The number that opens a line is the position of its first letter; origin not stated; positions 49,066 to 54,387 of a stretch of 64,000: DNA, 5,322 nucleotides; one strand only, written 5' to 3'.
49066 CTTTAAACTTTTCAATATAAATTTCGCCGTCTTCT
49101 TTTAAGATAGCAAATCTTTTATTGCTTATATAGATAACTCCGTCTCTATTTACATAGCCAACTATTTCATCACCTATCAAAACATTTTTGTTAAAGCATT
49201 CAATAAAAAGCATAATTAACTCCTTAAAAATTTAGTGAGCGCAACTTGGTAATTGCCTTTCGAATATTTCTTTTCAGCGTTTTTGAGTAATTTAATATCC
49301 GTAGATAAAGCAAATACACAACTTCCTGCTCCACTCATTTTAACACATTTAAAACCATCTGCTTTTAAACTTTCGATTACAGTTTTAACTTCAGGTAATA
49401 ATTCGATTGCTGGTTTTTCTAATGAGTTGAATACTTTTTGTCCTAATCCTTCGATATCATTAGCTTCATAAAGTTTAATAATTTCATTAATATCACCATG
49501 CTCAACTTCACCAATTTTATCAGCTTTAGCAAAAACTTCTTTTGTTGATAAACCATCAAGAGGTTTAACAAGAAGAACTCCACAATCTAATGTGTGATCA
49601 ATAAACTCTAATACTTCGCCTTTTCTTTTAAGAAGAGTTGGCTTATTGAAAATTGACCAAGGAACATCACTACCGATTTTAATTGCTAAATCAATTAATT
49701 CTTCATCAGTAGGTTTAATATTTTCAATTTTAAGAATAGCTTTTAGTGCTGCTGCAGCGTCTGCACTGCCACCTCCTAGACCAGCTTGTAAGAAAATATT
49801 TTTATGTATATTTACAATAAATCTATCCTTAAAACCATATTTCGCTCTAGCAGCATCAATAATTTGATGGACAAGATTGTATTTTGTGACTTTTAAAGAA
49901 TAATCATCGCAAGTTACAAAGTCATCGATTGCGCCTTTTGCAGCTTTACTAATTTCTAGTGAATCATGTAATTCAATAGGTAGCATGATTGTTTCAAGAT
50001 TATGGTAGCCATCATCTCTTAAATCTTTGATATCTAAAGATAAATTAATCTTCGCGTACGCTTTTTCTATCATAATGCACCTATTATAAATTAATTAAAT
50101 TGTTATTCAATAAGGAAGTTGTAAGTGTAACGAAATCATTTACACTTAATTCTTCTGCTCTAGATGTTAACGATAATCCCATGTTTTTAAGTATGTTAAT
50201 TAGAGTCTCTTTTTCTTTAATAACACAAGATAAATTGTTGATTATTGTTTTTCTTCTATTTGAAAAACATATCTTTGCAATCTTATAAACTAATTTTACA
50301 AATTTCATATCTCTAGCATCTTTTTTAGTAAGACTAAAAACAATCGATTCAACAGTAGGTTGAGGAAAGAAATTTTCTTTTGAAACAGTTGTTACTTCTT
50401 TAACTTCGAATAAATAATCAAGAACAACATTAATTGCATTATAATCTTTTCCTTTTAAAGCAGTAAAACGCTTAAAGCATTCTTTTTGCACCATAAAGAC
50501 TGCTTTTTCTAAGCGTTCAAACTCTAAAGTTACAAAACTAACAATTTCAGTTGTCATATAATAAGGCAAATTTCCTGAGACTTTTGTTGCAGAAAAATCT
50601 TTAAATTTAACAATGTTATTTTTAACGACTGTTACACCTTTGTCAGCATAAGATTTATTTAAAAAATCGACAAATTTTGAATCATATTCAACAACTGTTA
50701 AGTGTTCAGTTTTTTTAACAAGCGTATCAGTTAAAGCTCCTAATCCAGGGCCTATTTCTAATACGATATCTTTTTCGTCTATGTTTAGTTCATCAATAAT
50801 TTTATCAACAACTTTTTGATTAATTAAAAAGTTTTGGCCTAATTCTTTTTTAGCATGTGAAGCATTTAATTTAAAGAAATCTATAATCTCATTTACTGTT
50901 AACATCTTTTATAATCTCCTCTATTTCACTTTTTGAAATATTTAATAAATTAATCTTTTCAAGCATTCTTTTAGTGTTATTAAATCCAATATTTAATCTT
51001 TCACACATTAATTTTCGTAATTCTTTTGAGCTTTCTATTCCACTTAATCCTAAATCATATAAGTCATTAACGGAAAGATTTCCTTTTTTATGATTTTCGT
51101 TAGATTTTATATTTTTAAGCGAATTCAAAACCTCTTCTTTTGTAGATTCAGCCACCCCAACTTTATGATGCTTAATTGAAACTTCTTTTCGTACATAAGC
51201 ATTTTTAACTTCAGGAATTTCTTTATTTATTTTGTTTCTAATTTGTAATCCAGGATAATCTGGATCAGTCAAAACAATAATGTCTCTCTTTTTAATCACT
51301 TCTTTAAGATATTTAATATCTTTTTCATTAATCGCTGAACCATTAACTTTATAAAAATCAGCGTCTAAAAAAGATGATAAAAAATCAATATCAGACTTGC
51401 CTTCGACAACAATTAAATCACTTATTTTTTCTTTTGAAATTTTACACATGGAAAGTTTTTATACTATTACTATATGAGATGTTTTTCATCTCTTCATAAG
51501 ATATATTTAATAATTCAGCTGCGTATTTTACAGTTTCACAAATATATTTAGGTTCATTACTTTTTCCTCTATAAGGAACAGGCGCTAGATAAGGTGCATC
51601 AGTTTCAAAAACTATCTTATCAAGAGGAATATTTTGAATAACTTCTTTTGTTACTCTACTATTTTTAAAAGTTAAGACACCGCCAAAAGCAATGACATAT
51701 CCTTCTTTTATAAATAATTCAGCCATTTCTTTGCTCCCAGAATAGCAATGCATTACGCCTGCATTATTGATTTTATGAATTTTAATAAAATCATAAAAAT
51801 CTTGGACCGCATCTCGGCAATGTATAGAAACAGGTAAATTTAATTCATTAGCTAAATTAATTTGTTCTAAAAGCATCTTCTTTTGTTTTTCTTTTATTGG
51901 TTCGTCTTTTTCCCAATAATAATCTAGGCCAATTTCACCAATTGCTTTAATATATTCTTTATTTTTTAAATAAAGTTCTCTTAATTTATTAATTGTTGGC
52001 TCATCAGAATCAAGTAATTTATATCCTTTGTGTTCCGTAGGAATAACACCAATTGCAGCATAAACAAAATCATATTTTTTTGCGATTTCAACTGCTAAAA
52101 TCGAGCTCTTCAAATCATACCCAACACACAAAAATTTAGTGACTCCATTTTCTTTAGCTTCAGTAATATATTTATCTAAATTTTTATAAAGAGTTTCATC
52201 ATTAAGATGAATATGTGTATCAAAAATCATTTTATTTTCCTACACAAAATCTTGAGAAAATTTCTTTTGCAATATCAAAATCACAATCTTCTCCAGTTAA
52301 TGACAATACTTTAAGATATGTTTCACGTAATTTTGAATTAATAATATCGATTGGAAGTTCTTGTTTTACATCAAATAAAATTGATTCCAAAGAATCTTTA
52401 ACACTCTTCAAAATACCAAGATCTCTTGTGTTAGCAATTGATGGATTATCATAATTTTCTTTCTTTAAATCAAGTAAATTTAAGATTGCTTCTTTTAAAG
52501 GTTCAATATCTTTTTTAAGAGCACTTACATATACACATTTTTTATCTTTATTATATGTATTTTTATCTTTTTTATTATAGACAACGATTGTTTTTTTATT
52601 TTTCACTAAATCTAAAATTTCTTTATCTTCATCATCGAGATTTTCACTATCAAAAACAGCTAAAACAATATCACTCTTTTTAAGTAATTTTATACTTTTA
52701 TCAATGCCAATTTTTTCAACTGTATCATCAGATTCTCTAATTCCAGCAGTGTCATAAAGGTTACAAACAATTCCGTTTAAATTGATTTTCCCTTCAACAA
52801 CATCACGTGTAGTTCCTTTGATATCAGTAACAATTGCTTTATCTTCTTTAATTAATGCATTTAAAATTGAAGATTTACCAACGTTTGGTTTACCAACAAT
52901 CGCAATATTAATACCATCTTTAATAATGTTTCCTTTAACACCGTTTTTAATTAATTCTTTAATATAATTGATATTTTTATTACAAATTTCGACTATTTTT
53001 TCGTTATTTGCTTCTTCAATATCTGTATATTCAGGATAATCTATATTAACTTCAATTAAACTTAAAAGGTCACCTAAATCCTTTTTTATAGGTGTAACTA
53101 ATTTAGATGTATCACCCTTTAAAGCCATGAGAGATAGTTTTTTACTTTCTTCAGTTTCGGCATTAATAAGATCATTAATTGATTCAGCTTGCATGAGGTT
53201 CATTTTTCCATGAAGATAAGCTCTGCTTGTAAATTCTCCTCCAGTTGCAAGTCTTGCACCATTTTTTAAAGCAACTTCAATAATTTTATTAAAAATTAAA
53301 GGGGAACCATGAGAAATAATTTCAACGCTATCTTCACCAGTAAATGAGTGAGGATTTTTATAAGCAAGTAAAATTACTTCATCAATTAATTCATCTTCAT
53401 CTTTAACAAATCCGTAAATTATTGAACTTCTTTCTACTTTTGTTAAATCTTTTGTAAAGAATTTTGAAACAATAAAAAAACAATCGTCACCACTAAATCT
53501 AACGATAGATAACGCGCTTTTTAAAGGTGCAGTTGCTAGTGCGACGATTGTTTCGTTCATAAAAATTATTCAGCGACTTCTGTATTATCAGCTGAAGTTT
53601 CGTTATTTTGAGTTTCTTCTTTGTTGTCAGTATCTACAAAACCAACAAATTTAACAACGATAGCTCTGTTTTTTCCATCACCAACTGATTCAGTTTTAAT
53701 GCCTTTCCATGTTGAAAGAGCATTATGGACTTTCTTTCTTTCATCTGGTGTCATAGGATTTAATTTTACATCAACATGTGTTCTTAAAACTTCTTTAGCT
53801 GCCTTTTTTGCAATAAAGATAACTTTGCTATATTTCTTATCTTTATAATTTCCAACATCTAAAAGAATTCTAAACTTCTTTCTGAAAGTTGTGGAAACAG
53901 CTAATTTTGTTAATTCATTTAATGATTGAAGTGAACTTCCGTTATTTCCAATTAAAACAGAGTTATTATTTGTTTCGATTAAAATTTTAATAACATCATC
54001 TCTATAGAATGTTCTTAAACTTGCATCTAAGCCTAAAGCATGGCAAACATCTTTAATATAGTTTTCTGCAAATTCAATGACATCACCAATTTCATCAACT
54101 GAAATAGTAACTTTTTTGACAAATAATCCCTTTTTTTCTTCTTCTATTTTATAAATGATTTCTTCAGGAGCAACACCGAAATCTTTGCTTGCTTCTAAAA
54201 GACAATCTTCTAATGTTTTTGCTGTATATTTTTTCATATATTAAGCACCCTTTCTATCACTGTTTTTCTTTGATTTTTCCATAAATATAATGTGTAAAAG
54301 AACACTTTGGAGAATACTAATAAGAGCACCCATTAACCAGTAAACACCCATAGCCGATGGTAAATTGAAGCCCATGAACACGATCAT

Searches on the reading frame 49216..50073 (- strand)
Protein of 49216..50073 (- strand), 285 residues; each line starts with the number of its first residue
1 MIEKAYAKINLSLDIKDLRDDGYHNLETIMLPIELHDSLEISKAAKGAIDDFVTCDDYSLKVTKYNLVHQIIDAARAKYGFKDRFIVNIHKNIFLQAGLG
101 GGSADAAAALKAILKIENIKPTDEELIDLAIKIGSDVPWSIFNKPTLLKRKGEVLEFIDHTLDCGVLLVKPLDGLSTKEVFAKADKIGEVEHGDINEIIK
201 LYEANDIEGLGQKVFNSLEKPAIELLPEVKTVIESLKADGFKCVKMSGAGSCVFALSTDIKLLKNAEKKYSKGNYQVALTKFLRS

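Call 69: search_protein_families(library=pfam, proteins=[window:49216-50073:-], max_evalue=0.00001)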
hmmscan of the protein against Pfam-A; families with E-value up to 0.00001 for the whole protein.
window:49216-50073:- (285 aa): 2 families
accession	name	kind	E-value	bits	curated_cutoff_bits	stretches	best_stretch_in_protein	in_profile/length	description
PF00288.32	GHMP_kinases_N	-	1.5e-12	48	22.3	1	66-142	1-85/87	GHMP kinases N terminal domain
PF08544.19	GHMP_kinases_C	-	5.9e-10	39.8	21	1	201-259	4-68/85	GHMP kinases C terminal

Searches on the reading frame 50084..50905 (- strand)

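Call 69: search_protein_families(library=pfam, proteins=[window:50084-50905:-], max_evalue=0.00001)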
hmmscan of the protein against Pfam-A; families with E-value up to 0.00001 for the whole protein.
window:50084-50905:- (273 aa): 1 family
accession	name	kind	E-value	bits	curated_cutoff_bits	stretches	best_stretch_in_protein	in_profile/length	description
PF00398.26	RrnaAD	-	5.7e-52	176.8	24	1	17-263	3-259/263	Ribosomal RNA adenine dimethylase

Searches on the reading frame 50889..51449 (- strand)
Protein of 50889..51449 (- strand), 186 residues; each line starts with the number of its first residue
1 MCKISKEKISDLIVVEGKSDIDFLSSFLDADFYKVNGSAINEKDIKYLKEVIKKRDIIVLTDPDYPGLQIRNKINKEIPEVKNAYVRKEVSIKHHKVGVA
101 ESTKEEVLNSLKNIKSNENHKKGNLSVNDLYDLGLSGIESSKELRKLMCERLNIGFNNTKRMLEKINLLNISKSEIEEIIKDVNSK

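Call 69: search_protein_families(library=pfam, proteins=[window:50889-51449:-], max_evalue=0.00001)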
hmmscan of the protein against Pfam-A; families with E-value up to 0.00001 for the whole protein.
window:50889-51449:- (186 aa): 2 families
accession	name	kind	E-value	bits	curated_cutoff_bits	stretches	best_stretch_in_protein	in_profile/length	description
PF13331.11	DUF4093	-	1.4e-18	67.6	25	1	96-180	1-86/86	Domain of unknown function (DUF4093)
PF01751.28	Toprim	-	2e-07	31.5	23.1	1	12-86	2-89/96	Toprim domain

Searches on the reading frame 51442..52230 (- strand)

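Call 69: search_protein_families(library=pfam, proteins=[window:51442-52230:-], max_evalue=0.00001)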
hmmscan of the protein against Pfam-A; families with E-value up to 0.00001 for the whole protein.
window:51442-52230:- (262 aa): 1 family
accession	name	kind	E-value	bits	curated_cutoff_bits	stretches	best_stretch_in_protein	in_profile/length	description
PF01026.27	TatD_DNase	-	1.7e-78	264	27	1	3-261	1-253/253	TatD related DNase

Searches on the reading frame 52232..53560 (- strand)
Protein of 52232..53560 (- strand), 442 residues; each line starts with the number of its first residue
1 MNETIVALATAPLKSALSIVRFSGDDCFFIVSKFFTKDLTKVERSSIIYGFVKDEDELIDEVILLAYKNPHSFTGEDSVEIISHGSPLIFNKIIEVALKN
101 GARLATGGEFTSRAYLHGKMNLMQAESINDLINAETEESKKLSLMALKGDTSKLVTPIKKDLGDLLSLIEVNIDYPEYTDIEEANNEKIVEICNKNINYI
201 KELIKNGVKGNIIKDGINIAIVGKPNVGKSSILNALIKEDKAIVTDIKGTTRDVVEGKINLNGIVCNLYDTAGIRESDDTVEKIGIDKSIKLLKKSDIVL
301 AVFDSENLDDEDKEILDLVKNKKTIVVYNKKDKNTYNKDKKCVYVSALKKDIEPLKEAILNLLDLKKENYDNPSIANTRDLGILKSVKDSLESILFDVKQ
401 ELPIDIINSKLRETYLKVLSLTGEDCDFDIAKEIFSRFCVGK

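Call 65: search_protein_families(library=pfam, proteins=[window:52232-53560:-])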
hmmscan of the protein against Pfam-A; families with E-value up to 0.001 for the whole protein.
window:52232-53560:- (442 aa): 7 families
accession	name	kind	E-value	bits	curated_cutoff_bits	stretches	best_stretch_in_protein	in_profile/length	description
PF12631.12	MnmE_helical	-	4.7e-44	151.5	40.1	1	122-439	1-211/211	MnmE helical domain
PF10396.14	TrmE_N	-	7.8e-35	120.1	29.8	1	4-119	1-117/117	GTP-binding protein TrmE N-terminus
PF01926.29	MMR_HSR1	-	1.9e-28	99.3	21.9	1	218-330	1-113/113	50S ribosome-binding GTPase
PF02421.24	FeoB_N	-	3.3e-11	43.4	27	1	218-336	2-120/156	Ferrous iron transport protein B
PF04548.22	AIG1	-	8.2e-06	25.7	27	1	218-321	2-109/212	AIG1 family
PF08477.19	Roc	-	2.7e-05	24.8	27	1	219-332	2-119/119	Ras of Complex, Roc, domain of DAPkinase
PF00350.29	Dynamin_N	-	3.5e-05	24.3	27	0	219-255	1-36/168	Dynamin family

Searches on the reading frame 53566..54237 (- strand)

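Call 70: search_protein_families(library=pfam, proteins=[window:53566-54237:-], max_evalue=0.00001)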
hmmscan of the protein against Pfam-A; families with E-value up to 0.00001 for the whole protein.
window:53566-54237:- (223 aa): 2 families
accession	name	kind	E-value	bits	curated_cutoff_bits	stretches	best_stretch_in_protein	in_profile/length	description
PF01424.28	R3H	-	4.6e-14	52.6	26.8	1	140-196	4-59/60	R3H domain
PF14804.11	Jag_N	-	8.5e-06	26.5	25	0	4-47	1-48/50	Jag N-terminus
